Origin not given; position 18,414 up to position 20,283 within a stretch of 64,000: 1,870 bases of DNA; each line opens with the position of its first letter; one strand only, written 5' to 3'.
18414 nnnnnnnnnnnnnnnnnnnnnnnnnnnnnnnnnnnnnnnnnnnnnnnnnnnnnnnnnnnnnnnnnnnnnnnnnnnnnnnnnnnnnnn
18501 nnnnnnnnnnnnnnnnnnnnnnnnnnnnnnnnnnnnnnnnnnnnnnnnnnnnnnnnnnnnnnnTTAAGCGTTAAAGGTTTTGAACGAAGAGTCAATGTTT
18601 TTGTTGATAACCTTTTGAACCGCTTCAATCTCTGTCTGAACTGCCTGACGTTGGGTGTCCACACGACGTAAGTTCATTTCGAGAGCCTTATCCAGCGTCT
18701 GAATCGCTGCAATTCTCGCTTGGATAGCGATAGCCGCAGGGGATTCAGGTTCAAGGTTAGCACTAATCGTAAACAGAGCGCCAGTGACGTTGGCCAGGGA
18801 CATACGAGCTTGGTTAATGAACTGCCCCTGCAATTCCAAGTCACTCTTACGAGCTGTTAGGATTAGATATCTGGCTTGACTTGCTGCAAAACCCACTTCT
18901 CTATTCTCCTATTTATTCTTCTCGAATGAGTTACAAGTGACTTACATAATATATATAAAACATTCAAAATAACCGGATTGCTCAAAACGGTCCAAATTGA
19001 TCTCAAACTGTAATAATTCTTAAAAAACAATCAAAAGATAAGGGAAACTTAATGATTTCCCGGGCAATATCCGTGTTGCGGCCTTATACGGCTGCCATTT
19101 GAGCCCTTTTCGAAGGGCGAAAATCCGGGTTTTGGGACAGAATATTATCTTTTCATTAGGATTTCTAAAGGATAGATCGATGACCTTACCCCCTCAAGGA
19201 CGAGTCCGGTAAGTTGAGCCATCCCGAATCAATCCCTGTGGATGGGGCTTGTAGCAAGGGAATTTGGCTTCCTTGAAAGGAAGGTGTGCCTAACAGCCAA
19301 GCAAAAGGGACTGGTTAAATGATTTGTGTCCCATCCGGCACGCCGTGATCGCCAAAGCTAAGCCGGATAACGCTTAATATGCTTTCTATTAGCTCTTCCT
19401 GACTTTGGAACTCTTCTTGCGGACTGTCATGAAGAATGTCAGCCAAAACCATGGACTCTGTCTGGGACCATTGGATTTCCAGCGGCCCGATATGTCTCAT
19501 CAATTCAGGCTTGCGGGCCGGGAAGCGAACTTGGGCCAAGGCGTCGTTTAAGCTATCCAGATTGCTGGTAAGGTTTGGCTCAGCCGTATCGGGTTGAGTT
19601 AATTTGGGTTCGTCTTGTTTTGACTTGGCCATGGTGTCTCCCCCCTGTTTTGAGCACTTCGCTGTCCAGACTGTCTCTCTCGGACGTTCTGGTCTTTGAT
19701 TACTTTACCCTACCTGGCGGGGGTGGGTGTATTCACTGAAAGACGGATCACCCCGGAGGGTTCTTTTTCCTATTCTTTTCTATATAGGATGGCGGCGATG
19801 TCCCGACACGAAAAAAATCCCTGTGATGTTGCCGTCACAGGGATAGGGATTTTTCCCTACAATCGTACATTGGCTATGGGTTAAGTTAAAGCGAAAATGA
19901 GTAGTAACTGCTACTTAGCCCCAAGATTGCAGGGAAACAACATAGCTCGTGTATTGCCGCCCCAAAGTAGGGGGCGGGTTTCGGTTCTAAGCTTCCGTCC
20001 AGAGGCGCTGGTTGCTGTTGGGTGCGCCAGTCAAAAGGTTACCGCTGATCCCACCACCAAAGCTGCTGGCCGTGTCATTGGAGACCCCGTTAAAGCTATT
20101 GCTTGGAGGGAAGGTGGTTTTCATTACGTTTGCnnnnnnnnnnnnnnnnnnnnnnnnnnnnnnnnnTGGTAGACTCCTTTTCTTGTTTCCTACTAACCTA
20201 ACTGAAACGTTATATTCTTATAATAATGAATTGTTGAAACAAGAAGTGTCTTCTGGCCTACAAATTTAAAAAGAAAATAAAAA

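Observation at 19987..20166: Well-signalled 59-aa Gly/Ser/Asn-rich small ORF missed by the 60-aa cutoff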

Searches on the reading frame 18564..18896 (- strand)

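Call 16: search_protein_families(library=pfam, proteins=[window:18564-18896:-], max_evalue=0.01)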
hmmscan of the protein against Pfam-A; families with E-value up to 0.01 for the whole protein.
window:18564-18896:- (110 aa): 0 families

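Call 59: search_protein_families(library=pfam, proteins=[window:18564-18896:-], max_evalue=0.00001)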
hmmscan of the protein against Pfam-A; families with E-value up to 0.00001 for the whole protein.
window:18564-18896:- (110 aa): 0 families

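Call 64: search_protein_families(library=ncbifam, proteins=[window:18564-18893:-], max_evalue=1)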
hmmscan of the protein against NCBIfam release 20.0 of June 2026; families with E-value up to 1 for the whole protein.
window:18564-18893:- (109 aa): 1 family
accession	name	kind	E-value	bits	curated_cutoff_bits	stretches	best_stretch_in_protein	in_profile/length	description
NF004484.0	PRK05815.3-2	equivalog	0.13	12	234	1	54-107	22-77/226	F0F1 ATP synthase subunit A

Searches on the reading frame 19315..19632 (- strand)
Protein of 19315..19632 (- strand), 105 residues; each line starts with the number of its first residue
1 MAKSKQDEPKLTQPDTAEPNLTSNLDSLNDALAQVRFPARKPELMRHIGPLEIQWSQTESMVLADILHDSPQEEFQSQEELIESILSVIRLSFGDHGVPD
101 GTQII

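Call 16: search_protein_families(library=pfam, proteins=[window:19315-19632:-], max_evalue=0.01)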
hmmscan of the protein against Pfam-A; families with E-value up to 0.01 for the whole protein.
window:19315-19632:- (105 aa): 2 families
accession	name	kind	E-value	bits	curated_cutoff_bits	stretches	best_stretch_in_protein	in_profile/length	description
PF19102.7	DUF5789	-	2.6e-05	24.5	21.7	1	27-89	6-67/75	Family of unknown function (DUF5789)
PF11387.14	DUF2795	-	0.0075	16.5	25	0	27-47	5-25/54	Protein of unknown function (DUF2795)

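Call 40: find_homologous_proteins(query=window:19315-19632:-, max_evalue=0.00001)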
Query window:19315-19632:- (105 aa): 1 proteins with E <= 0.00001 among 2 candidates.
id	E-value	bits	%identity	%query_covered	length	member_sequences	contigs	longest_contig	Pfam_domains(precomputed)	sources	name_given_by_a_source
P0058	2.0e-61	222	100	100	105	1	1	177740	-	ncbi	-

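Call 64: search_protein_families(library=ncbifam, proteins=[window:19315-19629:-], max_evalue=1)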
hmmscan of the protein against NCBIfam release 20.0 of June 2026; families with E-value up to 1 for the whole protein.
window:19315-19629:- (104 aa): 0 families

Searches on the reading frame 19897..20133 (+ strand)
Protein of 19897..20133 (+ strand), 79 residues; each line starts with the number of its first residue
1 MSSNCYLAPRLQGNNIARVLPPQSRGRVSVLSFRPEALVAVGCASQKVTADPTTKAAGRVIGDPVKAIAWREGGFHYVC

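Call 64: search_protein_families(library=ncbifam, proteins=[window:19897-20133:+], max_evalue=1)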
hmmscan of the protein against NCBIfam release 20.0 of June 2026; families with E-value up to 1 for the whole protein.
window:19897-20133:+ (79 aa): 0 families
